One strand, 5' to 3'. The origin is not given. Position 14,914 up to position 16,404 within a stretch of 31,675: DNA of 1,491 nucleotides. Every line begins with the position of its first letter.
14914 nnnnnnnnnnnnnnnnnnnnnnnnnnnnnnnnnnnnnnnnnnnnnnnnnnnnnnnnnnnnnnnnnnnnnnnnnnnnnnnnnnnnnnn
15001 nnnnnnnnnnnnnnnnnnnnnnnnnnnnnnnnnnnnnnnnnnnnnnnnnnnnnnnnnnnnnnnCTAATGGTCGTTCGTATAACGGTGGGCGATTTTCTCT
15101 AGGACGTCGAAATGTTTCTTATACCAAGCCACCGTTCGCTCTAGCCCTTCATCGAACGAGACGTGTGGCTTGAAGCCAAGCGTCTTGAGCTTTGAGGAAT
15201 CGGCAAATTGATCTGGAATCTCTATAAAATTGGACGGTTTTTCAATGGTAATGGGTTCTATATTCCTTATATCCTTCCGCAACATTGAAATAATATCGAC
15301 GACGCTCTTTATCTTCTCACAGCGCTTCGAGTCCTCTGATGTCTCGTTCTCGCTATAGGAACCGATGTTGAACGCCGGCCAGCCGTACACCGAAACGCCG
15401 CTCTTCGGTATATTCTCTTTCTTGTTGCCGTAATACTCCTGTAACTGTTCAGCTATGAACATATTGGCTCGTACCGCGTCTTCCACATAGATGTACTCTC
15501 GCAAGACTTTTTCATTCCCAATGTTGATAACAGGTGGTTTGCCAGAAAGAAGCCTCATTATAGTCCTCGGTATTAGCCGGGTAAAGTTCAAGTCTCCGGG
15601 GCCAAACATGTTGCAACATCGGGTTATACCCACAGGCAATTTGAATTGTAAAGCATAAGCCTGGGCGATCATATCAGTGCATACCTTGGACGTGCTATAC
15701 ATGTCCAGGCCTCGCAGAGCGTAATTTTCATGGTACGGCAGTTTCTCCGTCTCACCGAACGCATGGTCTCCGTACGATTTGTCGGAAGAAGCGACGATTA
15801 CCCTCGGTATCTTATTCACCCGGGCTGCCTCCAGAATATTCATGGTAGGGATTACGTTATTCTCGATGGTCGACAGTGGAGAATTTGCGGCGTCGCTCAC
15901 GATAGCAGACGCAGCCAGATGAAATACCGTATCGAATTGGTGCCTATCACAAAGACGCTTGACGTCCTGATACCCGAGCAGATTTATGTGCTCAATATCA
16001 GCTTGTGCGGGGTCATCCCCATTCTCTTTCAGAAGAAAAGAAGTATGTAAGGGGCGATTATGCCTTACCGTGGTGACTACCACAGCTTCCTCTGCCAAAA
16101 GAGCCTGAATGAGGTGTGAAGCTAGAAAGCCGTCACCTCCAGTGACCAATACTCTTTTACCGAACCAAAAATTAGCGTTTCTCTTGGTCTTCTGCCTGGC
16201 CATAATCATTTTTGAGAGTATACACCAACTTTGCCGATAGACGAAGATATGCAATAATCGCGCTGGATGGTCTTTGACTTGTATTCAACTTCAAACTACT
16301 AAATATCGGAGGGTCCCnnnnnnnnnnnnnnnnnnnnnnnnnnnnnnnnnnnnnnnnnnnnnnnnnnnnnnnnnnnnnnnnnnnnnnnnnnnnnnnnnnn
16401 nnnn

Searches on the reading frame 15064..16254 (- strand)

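Call 3: search_protein_families(library=pfam, proteins=[window:15064-16254:-], max_evalue=0.01)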
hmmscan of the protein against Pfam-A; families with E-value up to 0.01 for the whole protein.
window:15064-16254:- (396 aa): 7 families
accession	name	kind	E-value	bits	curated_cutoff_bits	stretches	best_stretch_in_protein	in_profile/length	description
PF01370.27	Epimerase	-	8.1e-48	163.3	20.9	1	35-273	1-230/240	NAD dependent epimerase/dehydratase family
PF16363.11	GDP_Man_Dehyd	-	9e-45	154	27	1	36-374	1-332/332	GDP-mannose 4,6 dehydratase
PF01073.25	3Beta_HSD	-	1.3e-15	57.7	22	1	36-274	1-235/280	3-beta hydroxysteroid dehydrogenase/isomerase family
PF02719.21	Polysacc_synt_2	-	1.4e-13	51.2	20.2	1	35-160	1-131/293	Polysaccharide biosynthesis protein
PF07993.18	NAD_binding_4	-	3.2e-11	43.3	20.1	1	37-233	1-227/258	Male sterility protein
PF04321.23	RmlD_sub_bind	-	3.4e-09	36.6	27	1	34-228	2-163/287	RmlD substrate binding domain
PF13460.12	NAD_binding_10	-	0.00011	22.6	27.2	1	39-169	1-112/184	NAD(P)H-binding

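Call 7: search_protein_families(library=ncbifam, proteins=[window:15064-16254:-], max_evalue=0.001)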
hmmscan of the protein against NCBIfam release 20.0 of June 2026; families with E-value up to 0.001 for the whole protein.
window:15064-16254:- (396 aa): 27 families (the best 25 are shown)
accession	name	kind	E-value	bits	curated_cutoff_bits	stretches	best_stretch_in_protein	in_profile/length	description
TIGR01181.1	dTDP_gluc_dehyt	equivalog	6e-42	143.8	365.1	2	34-270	1-233/321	dTDP-glucose 4,6-dehydratase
TIGR02622.1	CDP_4_6_dhtase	equivalog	8.9e-39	133.6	278.45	1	29-386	1-338/352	CDP-glucose 4,6-dehydratase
TIGR04180.1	EDH_00030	hypoth_equivalog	3.3e-35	121.6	475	1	35-271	1-228/297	NAD-dependent 4,6-dehydratase LegB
NF007582.0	PRK10217.1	equivalog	9.4e-30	103.9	698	1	33-269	2-241/355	dTDP-glucose 4,6-dehydratase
NF007490.0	PRK10084.1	subfamily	1.8e-27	96.3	649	1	34-388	2-344/361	dTDP-glucose 4,6-dehydratase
TIGR01179.1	galE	equivalog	3.9e-20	72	262.3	1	34-218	1-178/332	UDP-glucose 4-epimerase GalE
NF011728.1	PRK15181.1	equivalog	9.4e-20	70.9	760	1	32-270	15-251/348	Vi polysaccharide biosynthesis UDP-N-acetylglucosaminuronic acid C-4 epimerase TviC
NF042423.1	oxyalk_red_Shew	equivalog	2.3e-17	63.1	580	1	33-273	9-226/331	2-alkyl-3-oxoalkanoate reductase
NF047922.1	GDPFucSynFcl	equivalog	7.4e-16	58.5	500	1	84-381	31-304/308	GDP-L-fucose synthase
TIGR02197.1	heptose_epim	equivalog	2e-15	56.8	274.6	1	35-270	1-232/316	ADP-glyceromanno-heptose 6-epimerase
NF042422.1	oxyalk_red_OleD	equivalog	5.5e-15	55.6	580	1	34-272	2-219/329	2-alkyl-3-oxoalkanoate reductase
NF007956.0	PRK10675.1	subfamily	2.9e-13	49.7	394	1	34-198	2-161/338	UDP-glucose 4-epimerase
NF043036.1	ErythonDh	equivalog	6.7e-13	48.5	325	1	34-201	2-164/321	D-erythronate dehydrogenase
TIGR03466.1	HpnA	hypoth_equivalog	7.1e-12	44.9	367.65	1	34-241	2-194/327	hopanoid-associated sugar epimerase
TIGR01472.1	gmd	equivalog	1.3e-09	37.8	415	1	35-268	3-238/342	GDP-mannose 4,6-dehydratase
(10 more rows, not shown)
